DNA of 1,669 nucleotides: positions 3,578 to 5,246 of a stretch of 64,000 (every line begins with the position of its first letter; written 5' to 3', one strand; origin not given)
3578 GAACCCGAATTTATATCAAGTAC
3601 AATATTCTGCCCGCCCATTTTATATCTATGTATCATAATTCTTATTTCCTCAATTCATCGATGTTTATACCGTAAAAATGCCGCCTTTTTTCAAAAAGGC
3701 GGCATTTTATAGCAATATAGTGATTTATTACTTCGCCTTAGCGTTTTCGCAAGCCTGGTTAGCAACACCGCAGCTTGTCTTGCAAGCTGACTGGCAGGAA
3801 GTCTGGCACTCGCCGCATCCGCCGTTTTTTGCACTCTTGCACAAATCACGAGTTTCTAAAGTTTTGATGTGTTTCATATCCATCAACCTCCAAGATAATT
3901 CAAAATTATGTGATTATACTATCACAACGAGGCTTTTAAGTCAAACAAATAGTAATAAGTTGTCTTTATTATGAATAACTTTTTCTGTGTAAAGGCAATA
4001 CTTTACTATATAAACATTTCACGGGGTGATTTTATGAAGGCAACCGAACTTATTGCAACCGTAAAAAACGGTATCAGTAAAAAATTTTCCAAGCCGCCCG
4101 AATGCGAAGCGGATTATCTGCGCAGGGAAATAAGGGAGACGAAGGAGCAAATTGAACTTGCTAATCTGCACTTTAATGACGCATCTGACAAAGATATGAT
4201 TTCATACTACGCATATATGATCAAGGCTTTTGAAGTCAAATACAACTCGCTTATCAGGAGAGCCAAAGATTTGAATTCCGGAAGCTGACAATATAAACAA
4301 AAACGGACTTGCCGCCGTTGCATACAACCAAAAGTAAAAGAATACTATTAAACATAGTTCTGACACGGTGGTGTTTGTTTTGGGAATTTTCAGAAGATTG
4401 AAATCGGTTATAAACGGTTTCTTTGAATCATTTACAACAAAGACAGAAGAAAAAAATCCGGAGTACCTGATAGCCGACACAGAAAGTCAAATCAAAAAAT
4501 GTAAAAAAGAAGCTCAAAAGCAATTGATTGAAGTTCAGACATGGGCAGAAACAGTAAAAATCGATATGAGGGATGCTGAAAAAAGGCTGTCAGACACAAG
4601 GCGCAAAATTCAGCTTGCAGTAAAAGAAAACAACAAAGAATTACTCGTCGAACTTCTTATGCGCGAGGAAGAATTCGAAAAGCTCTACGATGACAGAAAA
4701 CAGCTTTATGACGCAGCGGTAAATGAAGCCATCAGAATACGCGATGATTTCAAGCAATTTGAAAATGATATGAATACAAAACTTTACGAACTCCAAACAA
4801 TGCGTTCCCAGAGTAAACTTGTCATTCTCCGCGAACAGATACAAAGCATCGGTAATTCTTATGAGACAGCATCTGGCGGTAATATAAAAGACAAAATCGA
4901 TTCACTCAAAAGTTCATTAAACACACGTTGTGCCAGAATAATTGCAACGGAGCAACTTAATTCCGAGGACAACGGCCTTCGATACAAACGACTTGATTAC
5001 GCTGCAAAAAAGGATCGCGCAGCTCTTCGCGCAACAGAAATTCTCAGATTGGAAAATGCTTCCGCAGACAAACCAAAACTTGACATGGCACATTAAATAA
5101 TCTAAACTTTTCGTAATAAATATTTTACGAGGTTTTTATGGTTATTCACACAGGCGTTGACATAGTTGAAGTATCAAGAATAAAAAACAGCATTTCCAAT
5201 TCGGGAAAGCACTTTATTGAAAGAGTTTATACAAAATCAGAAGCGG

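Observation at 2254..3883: SCIFF ribosomal peptide precursor (missed by the ORF track) with its radical-SAM/SPASM maturase, translationally coupled to a PLP decarboxylase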

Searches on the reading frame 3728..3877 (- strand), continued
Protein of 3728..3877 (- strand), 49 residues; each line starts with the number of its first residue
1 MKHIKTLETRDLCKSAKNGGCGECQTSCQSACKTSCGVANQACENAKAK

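Call 54: search_protein_families(library=ncbifam, proteins=[L089:3455-4921:+, L089:5276-6664:+, L087:5218-6594:+], max_evalue=0.00001)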
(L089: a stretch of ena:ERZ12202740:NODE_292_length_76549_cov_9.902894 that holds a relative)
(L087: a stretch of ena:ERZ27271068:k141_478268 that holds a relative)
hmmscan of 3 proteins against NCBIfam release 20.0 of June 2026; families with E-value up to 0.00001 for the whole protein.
L089:3455-4921:+ (488 aa): 6 families
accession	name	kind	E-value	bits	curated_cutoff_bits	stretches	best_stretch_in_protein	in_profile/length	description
NF011928.0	PRK15399.1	subfamily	5.5e-19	67.9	968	1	48-268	188-416/713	lysine decarboxylase LdcC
NF011929.0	PRK15400.1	subfamily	1.2e-15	56.9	1056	1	44-293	184-442/714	lysine decarboxylase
NF011603.0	PRK15029.1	equivalog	1.6e-12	46.6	1167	1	49-264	200-435/756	arginine decarboxylase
NF010092.0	PRK13578.1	subfamily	6.1e-09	34.7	794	0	394-460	616-679/720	ornithine decarboxylase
TIGR04301.1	ODC_inducible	exception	2.1e-08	32.9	1310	0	395-461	617-680/719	ornithine decarboxylase SpeF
NF006810.0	PRK09331.1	subfamily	1.1e-07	31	301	1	81-229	90-233/397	Sep-tRNA:Cys-tRNA synthetase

L089:5276-6664:+ (462 aa): 56 families (the best 25 are shown)
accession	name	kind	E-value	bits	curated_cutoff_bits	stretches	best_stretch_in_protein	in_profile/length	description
TIGR03974.1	rSAM_six_Cys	equivalog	4.9e-223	740.9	425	1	2-454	1-451/451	thioether cross-link-forming SCIFF peptide maturase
NF040492.1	not_ScfB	exception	2.6e-155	517.7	855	1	2-453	4-449/450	ScfB-related radical SAM/SPASM orphan maturase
NF047865.1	rSAM_PapB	equivalog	5.4e-78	262.5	340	1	98-430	2-327/330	PapB family radical SAM/SPASM ranthipeptide maturase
TIGR03906.1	quino_hemo_SAM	equivalog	8.3e-77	258.8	453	1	2-449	3-444/467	quinohemoprotein amine dehydrogenase maturation protein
TIGR04064.1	rSAM_nif11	equivalog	6.5e-73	246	518.7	1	82-458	69-439/459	nif11-like peptide radical SAM maturase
TIGR04068.1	rSAM_ocin_clost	equivalog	4.8e-45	154.3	500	2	3-245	3-231/462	Cys-rich peptide radical SAM maturase CcpM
TIGR03978.1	rSAM_paired_1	equivalog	4.1e-33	114.9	370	1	89-433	72-430/466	His-Xaa-Ser system radical SAM maturase HxsB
NF035951.1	rSAM_RumMC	equivalog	2.1e-30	105.9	720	1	12-254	27-267/510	RumMC family radical SAM sactipeptide maturase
TIGR04115.1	rSAM_Cxxx_rpt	equivalog_domain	3.4e-30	105.7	350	1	99-446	2-354/359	radical SAM peptide maturase, CXXX-repeat target family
TIGR03942.1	sulfatase_rSAM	equivalog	5.9e-30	104.6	349.45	1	106-442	8-347/363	anaerobic sulfatase maturase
TIGR04463.1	rSAM_vs_C_rich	equivalog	6.4e-30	104.3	525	1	81-453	64-428/438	TIGR04463 family radical SAM/SPASM RiPP maturase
TIGR04280.1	geopep_mat_rSAM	hypoth_equivalog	1.6e-29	103.2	400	1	94-433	80-406/428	geopeptide radical SAM maturase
TIGR04163.1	rSAM_cobopep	equivalog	1.5e-27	96.5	375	1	98-454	63-421/428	peptide-modifying radical SAM enzyme CbpB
NF038107.1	rSAM_NF038107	equivalog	1.6e-27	96.4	600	1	83-427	70-408/444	Cys-every-fifth radical SAM/SPASM peptide maturase CefB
NF041298.1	rSAM_mat_DynA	equivalog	2.8e-27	95.6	450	1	106-441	8-342/356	dynobactin maturation radical SAM/SPASM protein DynA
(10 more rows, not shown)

L087:5218-6594:+ (458 aa): 64 families (the best 25 are shown)
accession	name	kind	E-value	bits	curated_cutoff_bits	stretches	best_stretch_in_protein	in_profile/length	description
TIGR03974.1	rSAM_six_Cys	equivalog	6.5e-224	743.8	425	1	2-453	1-451/451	thioether cross-link-forming SCIFF peptide maturase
NF040492.1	not_ScfB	exception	4.9e-165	549.8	855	1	2-452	4-449/450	ScfB-related radical SAM/SPASM orphan maturase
NF047865.1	rSAM_PapB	equivalog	1.1e-82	277.9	340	1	98-430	2-328/330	PapB family radical SAM/SPASM ranthipeptide maturase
TIGR03906.1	quino_hemo_SAM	equivalog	8.1e-77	258.8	453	1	2-448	3-444/467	quinohemoprotein amine dehydrogenase maturation protein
TIGR04064.1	rSAM_nif11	equivalog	2e-71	241.1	518.7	1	74-450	61-432/459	nif11-like peptide radical SAM maturase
TIGR04068.1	rSAM_ocin_clost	equivalog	3e-44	151.7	500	2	71-242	52-228/462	Cys-rich peptide radical SAM maturase CcpM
TIGR04115.1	rSAM_Cxxx_rpt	equivalog_domain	1e-35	123.9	350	1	99-445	2-354/359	radical SAM peptide maturase, CXXX-repeat target family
TIGR03978.1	rSAM_paired_1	equivalog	1.8e-34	119.3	370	1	96-432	79-430/466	His-Xaa-Ser system radical SAM maturase HxsB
TIGR04163.1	rSAM_cobopep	equivalog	1.1e-32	113.4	375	1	97-454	62-421/428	peptide-modifying radical SAM enzyme CbpB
NF038107.1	rSAM_NF038107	equivalog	9.8e-32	110.3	600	1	90-450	77-429/444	Cys-every-fifth radical SAM/SPASM peptide maturase CefB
NF041298.1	rSAM_mat_DynA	equivalog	1.9e-31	109.4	450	1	106-440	8-342/356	dynobactin maturation radical SAM/SPASM protein DynA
TIGR04280.1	geopep_mat_rSAM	hypoth_equivalog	3.2e-30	105.5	400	2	95-244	81-228/428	geopeptide radical SAM maturase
NF035951.1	rSAM_RumMC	equivalog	7.1e-30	104.1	720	1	15-241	30-254/510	RumMC family radical SAM sactipeptide maturase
TIGR03942.1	sulfatase_rSAM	equivalog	7.6e-30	104.2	349.45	1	105-441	7-347/363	anaerobic sulfatase maturase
TIGR04463.1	rSAM_vs_C_rich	equivalog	5.5e-29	101.2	525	1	83-425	62-401/438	TIGR04463 family radical SAM/SPASM RiPP maturase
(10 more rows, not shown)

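Call 55: find_encoding_contigs(protein=P0102, flank=5000, max_places=1)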
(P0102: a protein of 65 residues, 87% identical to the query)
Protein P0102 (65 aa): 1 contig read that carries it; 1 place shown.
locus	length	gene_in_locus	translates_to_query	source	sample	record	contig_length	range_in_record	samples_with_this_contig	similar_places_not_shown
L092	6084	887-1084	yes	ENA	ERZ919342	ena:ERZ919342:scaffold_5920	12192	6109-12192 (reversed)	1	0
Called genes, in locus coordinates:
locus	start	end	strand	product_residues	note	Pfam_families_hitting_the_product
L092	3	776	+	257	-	?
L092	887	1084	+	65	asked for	PF13165:SCIFF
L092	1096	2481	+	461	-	PF13353:Fer4_12, PF04055:Radical_SAM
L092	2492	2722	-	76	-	PF12844:HTH_19, PF13560:HTH_31, PF01381:HTH_3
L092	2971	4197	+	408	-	PF01704:UDPGP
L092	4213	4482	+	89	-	-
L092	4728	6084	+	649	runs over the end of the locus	PF00089:Trypsin, PF13365:Trypsin_2, PF00595:PDZ, PF13180:PDZ_2, PF17820:PDZ_6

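Call 56: find_encoding_contigs(protein=P0007, flank=5000, max_places=1)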
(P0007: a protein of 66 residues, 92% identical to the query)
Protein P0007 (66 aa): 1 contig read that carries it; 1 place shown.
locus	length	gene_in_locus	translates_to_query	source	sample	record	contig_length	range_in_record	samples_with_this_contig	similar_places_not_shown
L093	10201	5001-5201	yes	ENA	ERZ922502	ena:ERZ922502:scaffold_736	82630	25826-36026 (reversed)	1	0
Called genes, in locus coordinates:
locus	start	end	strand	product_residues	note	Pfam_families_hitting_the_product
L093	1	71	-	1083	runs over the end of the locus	PF12892:FctA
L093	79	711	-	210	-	PF10502:Peptidase_S26, PF00717:Peptidase_S24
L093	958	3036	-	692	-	PF05569:Peptidase_M56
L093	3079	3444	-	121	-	PF03965:Penicillinase_R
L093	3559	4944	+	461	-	PF01276:OKR_DC_1, PF03711:OKR_DC_1_C (weak)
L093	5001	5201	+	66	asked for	PF13165:SCIFF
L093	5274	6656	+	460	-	PF04055:Radical_SAM, PF13353:Fer4_12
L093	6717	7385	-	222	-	PF19845:DUF6320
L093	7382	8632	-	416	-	PF16911:PapA_C (faint)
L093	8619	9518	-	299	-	PF10340:Say1_Mug180, PF20434:BD-FAE, PF07859:Abhydrolase_3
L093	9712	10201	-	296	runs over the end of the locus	-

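Call 57: find_encoding_contigs(protein=P0027, flank=5000, max_places=1)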
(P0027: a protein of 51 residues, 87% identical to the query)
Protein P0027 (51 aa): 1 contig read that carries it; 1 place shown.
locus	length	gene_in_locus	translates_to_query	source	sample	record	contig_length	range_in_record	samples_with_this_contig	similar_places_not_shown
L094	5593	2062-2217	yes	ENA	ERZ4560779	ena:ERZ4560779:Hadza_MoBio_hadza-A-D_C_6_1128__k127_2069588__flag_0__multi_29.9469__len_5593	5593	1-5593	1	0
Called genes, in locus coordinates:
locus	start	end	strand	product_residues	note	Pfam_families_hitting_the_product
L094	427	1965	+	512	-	PF01276:OKR_DC_1, PF00155:Aminotran_1_2 (weak), PF01041:DegT_DnrJ_EryC1 (weak), PF05889:SepSecS, PF03711:OKR_DC_1_C (weak)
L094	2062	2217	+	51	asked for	PF13165:SCIFF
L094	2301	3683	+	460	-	PF13353:Fer4_12, PF04055:Radical_SAM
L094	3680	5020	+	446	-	PF01276:OKR_DC_1, PF00266:Aminotran_5 (weak), PF01053:Cys_Met_Meta_PP (weak)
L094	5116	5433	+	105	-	PF01527:HTH_Tnp_1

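Call 58: search_solved_structures(query=L089:3455-4921:+, max_evalue=1e-10)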
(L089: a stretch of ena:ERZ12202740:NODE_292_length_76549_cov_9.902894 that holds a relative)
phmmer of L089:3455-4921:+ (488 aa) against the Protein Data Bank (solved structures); distinct sequences matched with E-value up to 1e-10: 13.
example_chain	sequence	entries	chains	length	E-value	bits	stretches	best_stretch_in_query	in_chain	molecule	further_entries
2x3l_A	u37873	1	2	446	9.6e-48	165.9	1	15-276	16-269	ORN/LYS/ARG DECARBOXYLASE FAMILY PROTEIN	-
5fkz_E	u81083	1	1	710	7.3e-23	83.8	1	40-294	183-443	LYSINE DECARBOXYLASE, CONSTITUTIVE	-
6q6i_A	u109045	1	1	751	1.2e-19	73.2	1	44-286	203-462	Biodegradative arginine decarboxylase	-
5fkx_A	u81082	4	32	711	5.7e-19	71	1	40-302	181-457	LYSINE DECARBOXYLASE, INDUCIBLE | Inducible lysine decarboxylase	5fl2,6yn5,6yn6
3n75_A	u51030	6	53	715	5.8e-19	71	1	40-302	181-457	Lysine decarboxylase, inducible | Inducible lysine decarboxylase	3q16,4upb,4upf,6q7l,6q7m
9e0o_A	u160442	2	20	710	1.9e-17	66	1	46-294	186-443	Lysine decarboxylase, inducible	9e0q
9e0m_A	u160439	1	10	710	1.9e-17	66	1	46-294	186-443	Lysine decarboxylase, inducible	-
9n0o_A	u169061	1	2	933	4.3e-14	54.9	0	43-174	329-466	Probable amino acid decarboxylase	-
9n0n_A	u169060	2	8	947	4.7e-14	54.8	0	43-174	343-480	Probable amino acid decarboxylase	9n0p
7p9b_A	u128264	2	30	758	6.8e-14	54.3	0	47-268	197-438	Biodegradative arginine decarboxylase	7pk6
6y3x_A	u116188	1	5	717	1.4e-13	53.2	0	49-268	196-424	Lysine decarboxylase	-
2vyc_A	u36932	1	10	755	3.5e-12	48.6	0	47-267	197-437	BIODEGRADATIVE ARGININE DECARBOXYLASE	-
5xx1_A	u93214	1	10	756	8e-12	47.4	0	49-187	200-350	Arginine decarboxylase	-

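Call 59: search_solved_structures(query=L094:427-1965:+, max_evalue=1e-10)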
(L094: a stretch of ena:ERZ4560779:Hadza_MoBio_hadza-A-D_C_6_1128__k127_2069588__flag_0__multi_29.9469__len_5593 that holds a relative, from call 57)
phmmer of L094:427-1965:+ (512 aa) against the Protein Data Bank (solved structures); distinct sequences matched with E-value up to 1e-10: 15.
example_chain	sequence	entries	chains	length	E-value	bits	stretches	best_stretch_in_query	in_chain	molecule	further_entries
2x3l_A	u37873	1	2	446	5.3e-45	157.7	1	32-305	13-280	ORN/LYS/ARG DECARBOXYLASE FAMILY PROTEIN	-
6q6i_A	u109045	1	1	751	1.4e-24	90.3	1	28-292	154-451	Biodegradative arginine decarboxylase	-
5fkz_E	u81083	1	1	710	5e-23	85.2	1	60-295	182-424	LYSINE DECARBOXYLASE, CONSTITUTIVE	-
9e0o_A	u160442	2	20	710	1.3e-21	80.6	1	64-296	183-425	Lysine decarboxylase, inducible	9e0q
9e0m_A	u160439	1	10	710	1.3e-21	80.6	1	64-296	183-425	Lysine decarboxylase, inducible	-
5fkx_A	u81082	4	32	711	4.1e-21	78.9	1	65-316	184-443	LYSINE DECARBOXYLASE, INDUCIBLE | Inducible lysine decarboxylase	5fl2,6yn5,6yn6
3n75_A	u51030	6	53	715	4.2e-21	78.9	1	65-316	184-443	Lysine decarboxylase, inducible | Inducible lysine decarboxylase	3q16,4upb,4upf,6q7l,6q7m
6y3x_A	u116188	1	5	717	1.2e-16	64.2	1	77-291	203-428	Lysine decarboxylase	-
2vyc_A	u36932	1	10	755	1.6e-14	57.2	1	69-294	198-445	BIODEGRADATIVE ARGININE DECARBOXYLASE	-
5xx1_A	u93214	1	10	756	8.6e-14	54.8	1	70-293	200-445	Arginine decarboxylase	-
1c4k_A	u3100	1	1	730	1.7e-13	53.8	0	61-303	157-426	PROTEIN (ORNITHINE DECARBOXYLASE)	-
1ord_A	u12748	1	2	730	1.7e-13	53.8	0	61-303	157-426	ORNITHINE DECARBOXYLASE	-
7p9b_A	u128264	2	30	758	1.9e-13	53.6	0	70-195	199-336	Biodegradative arginine decarboxylase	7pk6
9n0o_A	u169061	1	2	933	2.2e-13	53.4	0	63-189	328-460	Probable amino acid decarboxylase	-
9n0n_A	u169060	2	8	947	2.3e-13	53.4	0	63-189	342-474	Probable amino acid decarboxylase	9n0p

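Call 64: find_related_loci(query=A2, collection=metagenome_contigs, flank=4000)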
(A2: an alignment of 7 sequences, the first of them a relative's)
Query A2 (462 aa) in metagenome_contigs; peptide patterns used: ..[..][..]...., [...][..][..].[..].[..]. (x = any residue, [..] = any of these).
600 stretches matched a pattern (row limit reached: there are more); 573 encode a relative of the query (tblastn E <= 1e-3); the best 80 are kept; 80 distinct loci.
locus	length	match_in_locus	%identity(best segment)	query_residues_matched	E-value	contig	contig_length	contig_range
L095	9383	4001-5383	77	1-460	0e+0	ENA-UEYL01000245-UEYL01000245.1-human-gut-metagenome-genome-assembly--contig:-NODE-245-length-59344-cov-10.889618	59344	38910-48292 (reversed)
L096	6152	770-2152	78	1-460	0e+0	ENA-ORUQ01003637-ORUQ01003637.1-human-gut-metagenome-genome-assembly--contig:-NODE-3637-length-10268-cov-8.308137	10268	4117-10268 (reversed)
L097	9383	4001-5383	77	1-460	0e+0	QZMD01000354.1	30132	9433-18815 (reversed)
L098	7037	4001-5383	77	1-460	0e+0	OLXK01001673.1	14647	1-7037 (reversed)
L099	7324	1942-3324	77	1-460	0e+0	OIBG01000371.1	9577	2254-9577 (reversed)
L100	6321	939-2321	75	1-460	0e+0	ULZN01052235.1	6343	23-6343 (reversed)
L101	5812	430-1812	75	1-460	0e+0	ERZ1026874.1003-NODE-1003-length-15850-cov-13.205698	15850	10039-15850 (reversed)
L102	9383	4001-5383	75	1-460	0e+0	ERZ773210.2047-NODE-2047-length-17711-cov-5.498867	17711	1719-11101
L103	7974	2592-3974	74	1-460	0e+0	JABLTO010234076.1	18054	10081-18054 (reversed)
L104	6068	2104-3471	77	1-456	0e+0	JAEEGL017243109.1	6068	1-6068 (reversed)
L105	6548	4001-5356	75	1-454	0e+0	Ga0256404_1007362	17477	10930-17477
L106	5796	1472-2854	74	1-460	0e+0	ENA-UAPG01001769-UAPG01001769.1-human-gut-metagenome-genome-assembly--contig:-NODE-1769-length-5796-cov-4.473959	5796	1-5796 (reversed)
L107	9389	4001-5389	73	1-462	0e+0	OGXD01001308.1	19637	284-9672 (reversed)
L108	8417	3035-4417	74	1-460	0e+0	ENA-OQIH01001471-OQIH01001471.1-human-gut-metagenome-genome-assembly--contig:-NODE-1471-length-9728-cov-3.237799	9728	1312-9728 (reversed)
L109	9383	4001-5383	74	1-460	0e+0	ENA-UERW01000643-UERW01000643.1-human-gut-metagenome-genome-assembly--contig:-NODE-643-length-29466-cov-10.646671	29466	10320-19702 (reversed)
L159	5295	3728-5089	67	1-458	0e+0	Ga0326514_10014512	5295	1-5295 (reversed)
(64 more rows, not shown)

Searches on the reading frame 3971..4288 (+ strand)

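Call 4: search_protein_families(library=pfam, proteins=[window:3971-4288:+], max_evalue=0.01)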
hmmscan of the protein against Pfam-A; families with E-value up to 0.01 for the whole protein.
window:3971-4288:+ (105 aa): 1 family
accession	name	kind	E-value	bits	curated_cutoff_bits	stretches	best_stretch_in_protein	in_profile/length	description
PF10704.14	DUF2508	-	1.7e-06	28.5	22.5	1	39-101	8-67/71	Protein of unknown function (DUF2508)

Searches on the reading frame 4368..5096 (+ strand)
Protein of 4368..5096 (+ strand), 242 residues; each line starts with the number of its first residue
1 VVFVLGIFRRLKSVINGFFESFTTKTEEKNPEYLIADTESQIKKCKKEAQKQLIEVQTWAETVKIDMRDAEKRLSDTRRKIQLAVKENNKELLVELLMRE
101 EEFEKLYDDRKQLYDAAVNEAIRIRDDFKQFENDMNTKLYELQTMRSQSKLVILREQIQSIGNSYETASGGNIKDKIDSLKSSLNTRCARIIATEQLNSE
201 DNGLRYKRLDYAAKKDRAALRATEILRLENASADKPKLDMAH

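Call 4: search_protein_families(library=pfam, proteins=[window:4368-5096:+], max_evalue=0.01)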
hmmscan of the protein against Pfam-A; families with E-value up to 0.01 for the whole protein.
window:4368-5096:+ (242 aa): 1 family
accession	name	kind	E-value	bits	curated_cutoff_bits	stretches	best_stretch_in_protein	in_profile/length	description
PF04012.17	PspA_IM30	-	9.8e-05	22.5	33.9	1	6-202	1-192/220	PspA/IM30 family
